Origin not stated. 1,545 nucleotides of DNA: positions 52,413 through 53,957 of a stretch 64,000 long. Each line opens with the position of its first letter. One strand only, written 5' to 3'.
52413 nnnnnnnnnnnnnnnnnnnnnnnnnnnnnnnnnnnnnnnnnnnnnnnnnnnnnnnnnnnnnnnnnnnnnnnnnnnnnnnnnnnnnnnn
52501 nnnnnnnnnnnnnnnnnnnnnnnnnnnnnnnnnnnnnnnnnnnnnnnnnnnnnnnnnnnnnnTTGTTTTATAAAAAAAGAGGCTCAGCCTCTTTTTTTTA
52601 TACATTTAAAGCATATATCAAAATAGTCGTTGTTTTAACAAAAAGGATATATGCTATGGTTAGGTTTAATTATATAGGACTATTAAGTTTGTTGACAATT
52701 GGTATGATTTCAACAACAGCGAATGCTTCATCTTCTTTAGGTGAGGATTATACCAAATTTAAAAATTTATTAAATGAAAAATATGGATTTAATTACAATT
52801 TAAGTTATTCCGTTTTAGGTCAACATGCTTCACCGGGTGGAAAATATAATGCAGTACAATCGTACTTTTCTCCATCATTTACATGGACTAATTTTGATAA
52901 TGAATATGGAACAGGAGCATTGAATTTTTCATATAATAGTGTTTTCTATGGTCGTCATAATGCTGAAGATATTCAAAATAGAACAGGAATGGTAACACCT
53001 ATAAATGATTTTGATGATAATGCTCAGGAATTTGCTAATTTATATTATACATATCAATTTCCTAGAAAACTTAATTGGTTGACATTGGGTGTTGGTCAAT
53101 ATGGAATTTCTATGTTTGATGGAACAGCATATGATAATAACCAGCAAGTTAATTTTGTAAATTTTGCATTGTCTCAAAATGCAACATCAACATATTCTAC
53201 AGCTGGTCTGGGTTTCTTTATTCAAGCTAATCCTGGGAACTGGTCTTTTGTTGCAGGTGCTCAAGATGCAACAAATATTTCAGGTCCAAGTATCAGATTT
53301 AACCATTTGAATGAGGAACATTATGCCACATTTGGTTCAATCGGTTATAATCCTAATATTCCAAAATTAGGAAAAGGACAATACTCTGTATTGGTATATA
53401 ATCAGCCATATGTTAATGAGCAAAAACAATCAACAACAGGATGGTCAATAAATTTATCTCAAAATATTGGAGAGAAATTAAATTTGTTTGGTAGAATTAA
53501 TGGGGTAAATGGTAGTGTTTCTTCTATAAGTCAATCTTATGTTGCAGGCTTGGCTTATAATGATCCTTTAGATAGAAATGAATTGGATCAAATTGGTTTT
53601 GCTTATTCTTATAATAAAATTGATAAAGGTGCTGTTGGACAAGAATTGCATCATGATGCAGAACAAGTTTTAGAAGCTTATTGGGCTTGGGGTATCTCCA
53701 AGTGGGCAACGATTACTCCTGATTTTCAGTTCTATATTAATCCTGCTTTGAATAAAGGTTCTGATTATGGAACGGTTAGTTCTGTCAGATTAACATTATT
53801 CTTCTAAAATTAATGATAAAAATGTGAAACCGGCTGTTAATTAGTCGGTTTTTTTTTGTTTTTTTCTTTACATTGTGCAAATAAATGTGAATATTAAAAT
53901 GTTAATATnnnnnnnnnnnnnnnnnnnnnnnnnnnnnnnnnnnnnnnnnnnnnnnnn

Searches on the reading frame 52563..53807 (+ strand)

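Call 18: search_protein_families(library=pfam, proteins=[window:52563-53807:+], max_evalue=0.00001)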
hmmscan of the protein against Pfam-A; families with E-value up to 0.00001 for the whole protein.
window:52563-53807:+ (414 aa): 1 family
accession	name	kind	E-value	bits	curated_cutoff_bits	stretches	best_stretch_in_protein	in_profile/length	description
PF04966.18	OprB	-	7.8e-17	62.1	22.9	1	251-412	169-370/372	Carbohydrate-selective porin, OprB family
